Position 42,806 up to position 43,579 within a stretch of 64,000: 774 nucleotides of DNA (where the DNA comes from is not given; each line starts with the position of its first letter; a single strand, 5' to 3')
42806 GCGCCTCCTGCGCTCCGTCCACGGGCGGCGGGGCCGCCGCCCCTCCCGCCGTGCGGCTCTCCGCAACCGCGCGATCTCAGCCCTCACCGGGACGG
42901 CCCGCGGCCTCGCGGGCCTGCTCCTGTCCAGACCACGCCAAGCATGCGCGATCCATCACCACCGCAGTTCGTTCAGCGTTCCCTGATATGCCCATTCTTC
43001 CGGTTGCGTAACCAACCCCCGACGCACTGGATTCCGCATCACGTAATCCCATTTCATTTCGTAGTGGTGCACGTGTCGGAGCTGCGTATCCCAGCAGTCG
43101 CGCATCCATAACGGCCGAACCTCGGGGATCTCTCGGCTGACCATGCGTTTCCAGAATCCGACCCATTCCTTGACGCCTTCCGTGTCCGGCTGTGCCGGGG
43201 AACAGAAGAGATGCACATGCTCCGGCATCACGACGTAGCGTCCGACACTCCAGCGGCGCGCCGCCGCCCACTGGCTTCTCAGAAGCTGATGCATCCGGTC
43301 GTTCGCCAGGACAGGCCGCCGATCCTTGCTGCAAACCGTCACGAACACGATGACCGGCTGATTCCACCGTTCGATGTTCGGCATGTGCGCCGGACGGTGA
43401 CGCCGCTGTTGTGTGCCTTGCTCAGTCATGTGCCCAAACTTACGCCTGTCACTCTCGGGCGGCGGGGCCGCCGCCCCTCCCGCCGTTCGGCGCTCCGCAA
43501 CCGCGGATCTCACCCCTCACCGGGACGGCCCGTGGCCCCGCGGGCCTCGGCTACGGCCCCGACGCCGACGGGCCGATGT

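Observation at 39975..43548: RAYT (REP-associated tyrosine transposase) flanked by direct copies of a ~95-bp double-hairpin REP-like element; four copies within 3.6 kb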

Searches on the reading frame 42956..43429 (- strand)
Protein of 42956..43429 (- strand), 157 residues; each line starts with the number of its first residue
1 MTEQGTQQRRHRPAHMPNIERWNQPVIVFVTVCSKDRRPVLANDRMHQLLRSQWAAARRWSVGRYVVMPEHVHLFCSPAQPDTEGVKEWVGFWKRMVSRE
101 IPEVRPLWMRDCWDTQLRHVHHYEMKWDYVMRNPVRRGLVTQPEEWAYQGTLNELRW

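Call 6: search_protein_families(library=pfam, proteins=[window:42956-43429:-], max_evalue=0.01)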
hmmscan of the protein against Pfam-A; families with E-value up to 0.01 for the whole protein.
window:42956-43429:- (157 aa): 1 family
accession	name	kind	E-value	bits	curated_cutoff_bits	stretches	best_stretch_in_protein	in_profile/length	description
PF01797.21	Y1_Tnp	-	0.00024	21.6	23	1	30-114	9-98/121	Transposase IS200 like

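Call 7: search_protein_families(library=ncbifam, proteins=[window:42956-43429:-], max_evalue=0.01)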
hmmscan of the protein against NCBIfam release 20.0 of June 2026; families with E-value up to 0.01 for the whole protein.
window:42956-43429:- (157 aa): 2 families
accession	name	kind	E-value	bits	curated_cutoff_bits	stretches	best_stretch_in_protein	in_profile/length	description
NF047646.1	REP_Tyr_transpos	equivalog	7.1e-22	77.9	80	1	26-148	10-145/146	REP-associated tyrosine transposase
NF033573.1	transpos_IS200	equivalog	6.4e-05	23.2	55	1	29-113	14-103/126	IS200/IS605 family transposase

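Call 11: find_encoding_contigs(protein=window:42956-43429:-, flank=10000, max_places=10)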
Protein window:42956-43429:- (157 aa): no gene with exactly this product is on record in the collection.

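Call 12: find_homologous_proteins(query=window:42956-43429:-)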
Query window:42956-43429:- (157 aa): 94 proteins with E <= 0.001 among 105 candidates.
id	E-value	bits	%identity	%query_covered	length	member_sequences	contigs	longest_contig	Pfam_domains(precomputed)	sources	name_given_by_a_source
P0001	3.6e-95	335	100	90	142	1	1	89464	-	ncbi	-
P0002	5.2e-64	233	62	100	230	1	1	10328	-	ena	-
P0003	6.2e-62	227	61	97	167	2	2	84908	-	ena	-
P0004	8.3e-60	220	62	95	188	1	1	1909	-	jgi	jgi:putative transposase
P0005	1.4e-58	216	54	100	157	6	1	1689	-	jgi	jgi:putative transposase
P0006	7.8e-58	213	57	94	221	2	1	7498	-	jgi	jgi:putative transposase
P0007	1.0e-57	213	57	100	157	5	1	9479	-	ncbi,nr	ncbi:MAG: hypothetical protein PHP44_13140 [Kiritimatiellae bacterium]|nr:hypothetical protein [Kiri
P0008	3.3e-56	208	56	97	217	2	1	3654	-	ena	-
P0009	5.8e-56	207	57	94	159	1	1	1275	-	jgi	jgi:putative transposase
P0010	2.4e-54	202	49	99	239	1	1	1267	-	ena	-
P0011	4.5e-53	198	54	97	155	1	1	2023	-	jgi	jgi:putative transposase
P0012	2.2e-52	196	54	65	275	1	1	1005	-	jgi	jgi:REP element-mobilizing transposase RayT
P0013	4.9e-52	194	50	96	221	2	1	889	-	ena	-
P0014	1.3e-51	193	52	97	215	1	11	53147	-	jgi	jgi:putative transposase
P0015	6.9e-51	191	54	95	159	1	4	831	-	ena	-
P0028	3.6e-45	172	49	99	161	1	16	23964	-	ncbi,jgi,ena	jgi:putative transposase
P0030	8.2e-45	171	41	94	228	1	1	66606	-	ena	-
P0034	4.4e-44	169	55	94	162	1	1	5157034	-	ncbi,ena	-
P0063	2.5e-34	137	44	96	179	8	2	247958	-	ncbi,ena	-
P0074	2.1e-27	114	39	90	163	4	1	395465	PF01797.22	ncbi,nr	ncbi:MAG: transposase [Verrucomicrobia bacterium]|nr:transposase [Verrucomicrobiota bacterium]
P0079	7.7e-21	93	40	82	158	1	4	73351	PF01797.22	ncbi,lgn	-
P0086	3.6e-15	74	39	82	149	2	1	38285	PF01797.22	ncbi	-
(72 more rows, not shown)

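Call 13: find_encoding_contigs(protein=P0001, flank=10000, max_places=5)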
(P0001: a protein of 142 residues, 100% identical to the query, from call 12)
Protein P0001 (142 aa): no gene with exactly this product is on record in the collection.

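Call 14: find_encoding_contigs(protein=P0034, flank=10000, max_places=5)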
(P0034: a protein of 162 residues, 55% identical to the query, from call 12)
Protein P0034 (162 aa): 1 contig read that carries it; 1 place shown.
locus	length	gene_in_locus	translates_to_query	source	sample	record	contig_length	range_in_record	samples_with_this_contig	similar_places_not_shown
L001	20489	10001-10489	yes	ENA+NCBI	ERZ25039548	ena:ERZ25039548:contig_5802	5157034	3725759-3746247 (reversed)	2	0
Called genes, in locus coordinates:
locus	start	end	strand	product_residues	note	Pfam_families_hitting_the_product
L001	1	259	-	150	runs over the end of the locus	PF01451:LMWPc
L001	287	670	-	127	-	PF01022:HTH_5 (weak)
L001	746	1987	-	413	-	PF28597:T2SSF_N, PF00482:T2SSF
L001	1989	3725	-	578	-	PF00437:T2SSE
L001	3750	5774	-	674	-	PF03958:Secretin_N, PF00263:Secretin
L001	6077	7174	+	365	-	PF01264:Chorismate_synt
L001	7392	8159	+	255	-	-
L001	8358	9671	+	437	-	PF02885:Glycos_trans_3N, PF00591:Glycos_transf_3, PF07831:PYNP_C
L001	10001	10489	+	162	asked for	-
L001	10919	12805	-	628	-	PF00005:ABC_tran, PF02463:SMC_N (faint), PF03193:RsgA_GTPase (faint), PF13555:AAA_29 (faint), PF12848:ABC_tran_Xtn, PF00005:ABC_tran, PF13304:AAA_21 (weak), PF16326:ABC_tran_CTD, +4 more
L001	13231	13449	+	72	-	-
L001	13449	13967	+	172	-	-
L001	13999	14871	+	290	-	-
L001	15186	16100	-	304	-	PF00892:EamA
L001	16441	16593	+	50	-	-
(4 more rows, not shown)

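Call 20: search_solved_structures(query=window:42956-43429:-, max_evalue=1, show_alignments=3)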
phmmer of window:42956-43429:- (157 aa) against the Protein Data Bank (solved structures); distinct sequences matched with E-value up to 1: 8.
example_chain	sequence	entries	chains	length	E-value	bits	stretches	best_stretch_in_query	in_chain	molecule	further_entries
4er8_A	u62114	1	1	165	2.4e-08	37.5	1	29-149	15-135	TnpArep for protein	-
6d0i_A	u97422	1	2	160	0.019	18.2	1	50-88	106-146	ParT: COG5654 (RES domain) toxin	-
6d0h_A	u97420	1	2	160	0.02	18.2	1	50-88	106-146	ParT: COG5654 (RES domain) toxin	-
2xm3_A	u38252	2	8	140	0.081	16.2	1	33-115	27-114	TRANSPOSASE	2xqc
2xo6_A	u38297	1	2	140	0.082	16.2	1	33-115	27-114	TRANSPOSASE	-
2xma_A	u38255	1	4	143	0.085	16.1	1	33-115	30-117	TRANSPOSASE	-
9o56_A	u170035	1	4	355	0.58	13.4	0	85-140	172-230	Aminoglycoside phosphotransferase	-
2f4f_A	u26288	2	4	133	0.67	13.2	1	60-113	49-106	Transposase, putative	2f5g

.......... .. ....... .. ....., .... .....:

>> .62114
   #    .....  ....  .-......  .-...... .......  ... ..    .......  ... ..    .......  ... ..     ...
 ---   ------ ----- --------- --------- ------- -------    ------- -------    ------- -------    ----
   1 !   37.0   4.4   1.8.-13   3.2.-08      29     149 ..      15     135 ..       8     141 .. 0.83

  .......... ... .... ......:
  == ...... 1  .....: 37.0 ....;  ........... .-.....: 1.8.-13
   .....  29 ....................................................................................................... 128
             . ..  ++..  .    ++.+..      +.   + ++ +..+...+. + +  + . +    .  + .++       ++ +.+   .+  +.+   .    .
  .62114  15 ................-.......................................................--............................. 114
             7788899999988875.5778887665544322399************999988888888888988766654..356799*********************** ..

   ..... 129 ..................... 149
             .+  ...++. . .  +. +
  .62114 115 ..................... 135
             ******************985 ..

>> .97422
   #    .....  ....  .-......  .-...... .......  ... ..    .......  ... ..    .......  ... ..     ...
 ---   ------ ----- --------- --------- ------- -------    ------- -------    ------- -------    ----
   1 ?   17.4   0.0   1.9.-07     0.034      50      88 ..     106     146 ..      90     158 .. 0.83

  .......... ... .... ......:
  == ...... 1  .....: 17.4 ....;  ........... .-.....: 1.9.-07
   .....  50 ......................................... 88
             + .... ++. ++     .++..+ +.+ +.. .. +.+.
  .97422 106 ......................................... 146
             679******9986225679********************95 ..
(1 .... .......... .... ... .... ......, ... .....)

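Call 22: find_encoding_contigs(protein=P0003, flank=3000, max_places=4)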
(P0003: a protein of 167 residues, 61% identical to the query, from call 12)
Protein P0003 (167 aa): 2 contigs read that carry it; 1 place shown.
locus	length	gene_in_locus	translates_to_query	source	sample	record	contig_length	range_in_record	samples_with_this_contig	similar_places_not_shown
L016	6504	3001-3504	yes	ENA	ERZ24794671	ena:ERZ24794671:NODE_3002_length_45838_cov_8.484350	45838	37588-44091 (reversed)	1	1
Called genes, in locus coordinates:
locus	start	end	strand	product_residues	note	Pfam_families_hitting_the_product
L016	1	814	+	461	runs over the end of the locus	-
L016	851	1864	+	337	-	PF01261:AP_endonuc_2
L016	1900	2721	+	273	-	PF01261:AP_endonuc_2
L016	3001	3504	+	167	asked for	-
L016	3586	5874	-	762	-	PF23139:OB_YrrC, PF14490:HHH_RecD2, PF13086:AAA_11 (faint), PF13245:AAA_19, PF13604:AAA_30, PF01443:Viral_helicase1 (weak), PF18335:SH3_13, PF13538:UvrD_C_2, +1 more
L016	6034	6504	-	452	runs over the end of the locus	PF01546:Peptidase_M20, PF07687:M20_dimer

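Call 23: find_encoding_contigs(protein=P0007, flank=3000, max_places=4)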
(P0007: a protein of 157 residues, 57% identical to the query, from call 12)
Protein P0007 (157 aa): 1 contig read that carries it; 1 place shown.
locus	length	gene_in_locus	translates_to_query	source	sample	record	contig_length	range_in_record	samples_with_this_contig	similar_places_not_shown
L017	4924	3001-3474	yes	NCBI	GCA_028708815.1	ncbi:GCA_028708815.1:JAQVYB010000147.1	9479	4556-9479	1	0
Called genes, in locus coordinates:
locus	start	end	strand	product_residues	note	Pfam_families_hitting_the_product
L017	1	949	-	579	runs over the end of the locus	PF00270:DEAD, PF04851:ResIII (weak), PF00271:Helicase_C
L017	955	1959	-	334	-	PF00005:ABC_tran, PF08352:oligo_HPY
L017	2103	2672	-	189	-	PF00702:Hydrolase, PF12710:HAD (weak), PF13419:HAD_2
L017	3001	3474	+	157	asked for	-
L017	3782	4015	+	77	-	-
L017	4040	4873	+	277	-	PF01790:LGT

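Call 24: find_encoding_contigs(protein=P0014, flank=3000, max_places=10)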
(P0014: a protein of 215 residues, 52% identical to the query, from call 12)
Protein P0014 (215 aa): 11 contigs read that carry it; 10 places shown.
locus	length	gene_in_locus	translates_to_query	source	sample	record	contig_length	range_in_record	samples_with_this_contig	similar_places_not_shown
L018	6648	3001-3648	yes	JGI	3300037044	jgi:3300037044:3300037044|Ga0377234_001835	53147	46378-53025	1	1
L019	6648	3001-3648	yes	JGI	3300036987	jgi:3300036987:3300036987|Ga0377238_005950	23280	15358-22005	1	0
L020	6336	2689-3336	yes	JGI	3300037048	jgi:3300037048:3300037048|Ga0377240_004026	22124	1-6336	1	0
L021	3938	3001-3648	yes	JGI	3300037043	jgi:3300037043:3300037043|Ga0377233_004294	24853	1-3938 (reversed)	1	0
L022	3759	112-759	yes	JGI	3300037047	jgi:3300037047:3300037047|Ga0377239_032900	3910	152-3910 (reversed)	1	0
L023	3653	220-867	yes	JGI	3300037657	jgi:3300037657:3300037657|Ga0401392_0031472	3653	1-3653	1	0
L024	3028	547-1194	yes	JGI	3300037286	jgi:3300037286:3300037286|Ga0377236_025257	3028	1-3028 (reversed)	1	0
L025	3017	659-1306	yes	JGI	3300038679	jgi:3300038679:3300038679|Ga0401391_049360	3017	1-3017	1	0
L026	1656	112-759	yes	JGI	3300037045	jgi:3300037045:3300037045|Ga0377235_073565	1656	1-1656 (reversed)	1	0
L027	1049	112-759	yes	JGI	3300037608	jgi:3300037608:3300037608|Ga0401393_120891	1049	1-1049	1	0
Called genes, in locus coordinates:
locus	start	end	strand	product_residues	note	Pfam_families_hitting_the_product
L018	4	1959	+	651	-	-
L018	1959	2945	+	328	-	PF00892:EamA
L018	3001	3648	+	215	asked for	-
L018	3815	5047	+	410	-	PF04230:PS_pyruv_trans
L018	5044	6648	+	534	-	PF00722:Glyco_hydro_16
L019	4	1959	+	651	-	-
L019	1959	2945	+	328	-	PF00892:EamA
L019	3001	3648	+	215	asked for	-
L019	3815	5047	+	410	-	PF04230:PS_pyruv_trans (faint)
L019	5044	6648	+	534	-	PF00722:Glyco_hydro_16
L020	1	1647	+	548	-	?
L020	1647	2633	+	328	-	PF00892:EamA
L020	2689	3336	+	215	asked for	-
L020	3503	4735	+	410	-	PF04230:PS_pyruv_trans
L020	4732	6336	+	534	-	PF00722:Glyco_hydro_16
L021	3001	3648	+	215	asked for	-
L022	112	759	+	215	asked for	-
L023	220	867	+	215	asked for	-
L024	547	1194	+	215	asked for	-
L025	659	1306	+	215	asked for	-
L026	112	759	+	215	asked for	-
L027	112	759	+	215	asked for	-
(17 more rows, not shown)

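Call 38: find_encoding_contigs(protein=P0063, flank=2500, max_places=3)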
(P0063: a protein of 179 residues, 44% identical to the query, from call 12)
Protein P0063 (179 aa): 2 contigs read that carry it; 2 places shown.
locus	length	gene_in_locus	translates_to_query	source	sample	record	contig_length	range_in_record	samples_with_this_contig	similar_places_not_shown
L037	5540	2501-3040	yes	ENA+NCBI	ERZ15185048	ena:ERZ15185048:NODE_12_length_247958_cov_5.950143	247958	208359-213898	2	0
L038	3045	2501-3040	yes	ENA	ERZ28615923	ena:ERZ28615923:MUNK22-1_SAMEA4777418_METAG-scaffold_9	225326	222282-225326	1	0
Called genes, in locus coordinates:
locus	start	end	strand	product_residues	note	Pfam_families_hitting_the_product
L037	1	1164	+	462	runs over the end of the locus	PF01408:GFO_IDH_MocA, PF19051:GFO_IDH_MocA_C2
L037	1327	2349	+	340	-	PF01156:IU_nuc_hydro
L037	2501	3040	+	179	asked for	-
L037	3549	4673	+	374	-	PF01156:IU_nuc_hydro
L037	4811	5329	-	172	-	-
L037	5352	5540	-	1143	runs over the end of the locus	-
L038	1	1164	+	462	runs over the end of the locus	PF01408:GFO_IDH_MocA, PF19051:GFO_IDH_MocA_C2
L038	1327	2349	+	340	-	PF01156:IU_nuc_hydro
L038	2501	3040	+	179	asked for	-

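Call 39: find_encoding_contigs(protein=P0074, flank=2500, max_places=3)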
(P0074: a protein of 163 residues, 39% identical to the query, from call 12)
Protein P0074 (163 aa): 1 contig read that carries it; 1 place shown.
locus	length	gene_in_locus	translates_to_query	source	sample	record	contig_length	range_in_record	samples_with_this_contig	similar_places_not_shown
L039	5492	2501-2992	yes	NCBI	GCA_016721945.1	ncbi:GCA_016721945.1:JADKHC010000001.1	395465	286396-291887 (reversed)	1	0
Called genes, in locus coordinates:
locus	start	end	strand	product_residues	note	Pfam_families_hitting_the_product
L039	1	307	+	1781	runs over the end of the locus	PF00023:Ank (faint), PF12796:Ank_2, PF13606:Ank_3 (faint), PF13857:Ank_5 (faint), PF12796:Ank_2, PF13637:Ank_4 (weak), PF12796:Ank_2 (weak)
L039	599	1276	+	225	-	PF25084:LbH_EIF2B, PF00132:Hexapep, PF25087:GMPPB_C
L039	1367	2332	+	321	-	PF00579:tRNA-synt_1b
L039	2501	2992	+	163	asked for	PF01797:Y1_Tnp (weak)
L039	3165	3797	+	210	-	PF01914:MarC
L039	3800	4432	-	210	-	PF01553:Acyltransferase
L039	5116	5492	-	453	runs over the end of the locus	PF00275:EPSP_synthase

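Call 40: find_encoding_contigs(protein=P0030, flank=2500, max_places=3)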
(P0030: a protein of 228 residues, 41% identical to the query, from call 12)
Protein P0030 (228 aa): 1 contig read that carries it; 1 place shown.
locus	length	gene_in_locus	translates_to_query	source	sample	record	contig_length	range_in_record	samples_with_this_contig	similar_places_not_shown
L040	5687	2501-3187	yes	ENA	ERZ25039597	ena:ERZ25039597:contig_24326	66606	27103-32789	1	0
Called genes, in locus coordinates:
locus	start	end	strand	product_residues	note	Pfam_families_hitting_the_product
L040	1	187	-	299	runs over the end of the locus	-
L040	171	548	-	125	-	PF00190:Cupin_1 (weak), PF01050:MannoseP_isomer, PF02311:AraC_binding, PF07883:Cupin_2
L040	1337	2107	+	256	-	PF12832:MFS_1_like, PF07690:MFS_1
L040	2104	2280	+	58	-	-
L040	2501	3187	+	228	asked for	-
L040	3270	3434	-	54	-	-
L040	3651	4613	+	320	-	PF01210:NAD_Gly3P_dh_N (weak), PF02737:3HCDH_N, PF03446:NAD_binding_2 (weak), PF00725:3HCDH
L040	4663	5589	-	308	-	PF00781:DAGK_cat, PF19279:YegS_C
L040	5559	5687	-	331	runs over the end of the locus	PF00491:Arginase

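Call 47: find_encoding_contigs(protein=P0079, flank=1500, max_places=2)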
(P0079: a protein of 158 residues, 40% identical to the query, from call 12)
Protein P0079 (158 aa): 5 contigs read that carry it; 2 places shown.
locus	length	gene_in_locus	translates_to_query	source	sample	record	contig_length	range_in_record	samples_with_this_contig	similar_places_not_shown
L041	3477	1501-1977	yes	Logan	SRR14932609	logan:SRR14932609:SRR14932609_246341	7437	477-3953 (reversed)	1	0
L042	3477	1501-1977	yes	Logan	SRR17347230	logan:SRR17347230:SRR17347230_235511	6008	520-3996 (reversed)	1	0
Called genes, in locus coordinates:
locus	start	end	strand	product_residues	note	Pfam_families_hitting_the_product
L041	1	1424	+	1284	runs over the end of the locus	PF03065:Glyco_hydro_57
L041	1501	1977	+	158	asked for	PF01797:Y1_Tnp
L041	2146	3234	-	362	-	PF07991:KARI_N, PF01450:KARI_C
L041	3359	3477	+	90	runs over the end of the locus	PF02604:PhdYeFM_antitox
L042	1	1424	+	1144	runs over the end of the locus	?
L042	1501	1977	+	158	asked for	PF01797:Y1_Tnp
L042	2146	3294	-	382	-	PF07991:KARI_N, PF01450:KARI_C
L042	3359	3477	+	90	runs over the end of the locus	PF02604:PhdYeFM_antitox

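Call 48: find_encoding_contigs(protein=P0086, flank=1500, max_places=2)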
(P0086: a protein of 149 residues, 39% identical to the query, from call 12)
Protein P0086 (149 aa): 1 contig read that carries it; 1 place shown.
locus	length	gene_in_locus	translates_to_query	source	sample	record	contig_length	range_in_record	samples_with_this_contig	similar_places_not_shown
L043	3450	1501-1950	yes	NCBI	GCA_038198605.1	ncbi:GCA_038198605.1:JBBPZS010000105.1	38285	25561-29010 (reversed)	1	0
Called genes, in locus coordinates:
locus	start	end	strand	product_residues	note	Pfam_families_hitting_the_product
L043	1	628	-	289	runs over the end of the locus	PF13489:Methyltransf_23, PF13847:Methyltransf_31 (faint), PF08241:Methyltransf_11, PF08242:Methyltransf_12 (weak), PF13649:Methyltransf_25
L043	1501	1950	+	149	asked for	PF01797:Y1_Tnp (weak)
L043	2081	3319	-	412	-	PF12704:MacB_PCD, PF02687:FtsX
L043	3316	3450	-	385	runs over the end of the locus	PF25973:BSH_CzcB, PF25954:Beta-barrel_RND_2, PF25989:YknX_C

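Call 55: list_cluster_members(proteins=[P0001])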
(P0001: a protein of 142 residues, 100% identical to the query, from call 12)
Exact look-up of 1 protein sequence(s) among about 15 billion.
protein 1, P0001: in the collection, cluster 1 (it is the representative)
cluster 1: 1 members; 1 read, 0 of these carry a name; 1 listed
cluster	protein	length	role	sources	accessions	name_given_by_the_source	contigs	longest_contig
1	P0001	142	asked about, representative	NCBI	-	-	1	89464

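Call 69: search_protein_representatives(protein=window:42956-43429:-)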
Query: 157 residues. Proteins with E-value up to 0.001 (for the whole library): 3821; up to 1e-10: 790; up to 1e-30: 82. The best 150 are listed.
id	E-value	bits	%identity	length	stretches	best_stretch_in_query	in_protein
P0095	5.3e-57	208.9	55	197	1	8-157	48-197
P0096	2.5e-56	206.7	57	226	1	9-157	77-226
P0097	7.6e-56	205.1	59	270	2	6-107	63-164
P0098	1.5e-47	178.1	53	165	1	10-157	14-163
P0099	6.2e-47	176.1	52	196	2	9-104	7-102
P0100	5.7e-45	169.7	52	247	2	8-106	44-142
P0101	5.3e-44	166.6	50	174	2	6-100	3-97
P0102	5.8e-44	166.5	52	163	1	9-157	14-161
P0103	1.4e-43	165.2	54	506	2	5-107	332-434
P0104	2.1e-43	164.6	52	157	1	10-157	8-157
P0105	3.7e-43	163.8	46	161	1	9-157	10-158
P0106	6.1e-43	163.1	53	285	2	8-98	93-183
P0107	5.2e-42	160.1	52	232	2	9-101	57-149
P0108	5.4e-42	160.1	52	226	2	9-102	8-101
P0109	1.4e-40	155.4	45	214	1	9-157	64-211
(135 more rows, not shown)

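Call 78: find_encoding_contigs(protein=P0028, flank=2000, max_places=10)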
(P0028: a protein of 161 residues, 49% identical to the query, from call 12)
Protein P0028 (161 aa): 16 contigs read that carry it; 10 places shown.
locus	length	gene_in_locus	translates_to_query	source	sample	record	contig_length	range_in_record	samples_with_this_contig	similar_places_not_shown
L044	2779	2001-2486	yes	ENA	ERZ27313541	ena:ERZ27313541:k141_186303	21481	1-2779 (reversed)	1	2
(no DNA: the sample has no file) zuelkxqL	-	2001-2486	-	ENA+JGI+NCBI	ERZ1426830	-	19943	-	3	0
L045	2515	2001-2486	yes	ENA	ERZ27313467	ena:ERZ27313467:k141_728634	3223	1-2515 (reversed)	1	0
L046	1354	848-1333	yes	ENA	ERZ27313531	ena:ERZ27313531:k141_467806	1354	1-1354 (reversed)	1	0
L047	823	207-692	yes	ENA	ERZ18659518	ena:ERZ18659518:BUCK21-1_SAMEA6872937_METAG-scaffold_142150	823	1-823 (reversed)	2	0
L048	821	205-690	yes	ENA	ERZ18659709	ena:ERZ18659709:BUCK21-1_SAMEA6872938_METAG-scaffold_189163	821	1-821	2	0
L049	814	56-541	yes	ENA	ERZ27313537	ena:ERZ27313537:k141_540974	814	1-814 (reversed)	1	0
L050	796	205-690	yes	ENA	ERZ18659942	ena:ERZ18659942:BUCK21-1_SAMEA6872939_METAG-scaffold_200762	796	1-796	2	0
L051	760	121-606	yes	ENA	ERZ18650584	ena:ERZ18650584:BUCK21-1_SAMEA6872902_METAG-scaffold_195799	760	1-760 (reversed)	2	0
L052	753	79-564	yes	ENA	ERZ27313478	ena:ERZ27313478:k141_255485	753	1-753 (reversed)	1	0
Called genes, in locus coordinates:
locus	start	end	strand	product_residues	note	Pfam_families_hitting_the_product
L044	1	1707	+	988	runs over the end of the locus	PF06439:3keto-disac_hyd, PF02985:HEAT (faint), PF13646:HEAT_2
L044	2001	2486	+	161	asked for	-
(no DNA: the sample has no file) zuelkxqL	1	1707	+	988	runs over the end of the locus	PF06439:3keto-disac_hyd, PF02985:HEAT (faint), PF13646:HEAT_2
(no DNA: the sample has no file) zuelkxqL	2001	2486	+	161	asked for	-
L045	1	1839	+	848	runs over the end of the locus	?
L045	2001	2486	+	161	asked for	-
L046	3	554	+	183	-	?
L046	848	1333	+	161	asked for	-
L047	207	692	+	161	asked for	-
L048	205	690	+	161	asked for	-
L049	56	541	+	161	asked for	-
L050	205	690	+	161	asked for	-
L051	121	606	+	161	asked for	-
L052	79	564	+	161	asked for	-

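Call 79: predict_structure(alignment_id=A4)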
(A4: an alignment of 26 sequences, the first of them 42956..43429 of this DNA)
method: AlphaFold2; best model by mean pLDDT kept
length: 157 residues; sequences in the alignment: 26
mean_pLDDT: 88.9   pTM: 0.79
mean pLDDT of the five models: 88.9, 88.7, 88.7, 88.1, 87.8
residues with pLDDT >= 90: 124; 70-90: 8; 50-70: 19; < 50: 6
segments of 3 or more residues with pLDDT < 50: 1-4
pLDDT, mean of each block of 10 residues (from residue 1): 50 53 76 97 98 97 98 96 93 97 94 92 95 97 98 91
secondary structure, 60 per line:
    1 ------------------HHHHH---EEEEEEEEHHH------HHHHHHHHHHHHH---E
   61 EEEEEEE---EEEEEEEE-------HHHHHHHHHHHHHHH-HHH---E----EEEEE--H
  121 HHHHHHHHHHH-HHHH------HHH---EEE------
elements in order: H19-23 E27-34 H44-56 E60-67 E71-78 H86-100 E113-117 H120-131 H133-136 E149-151
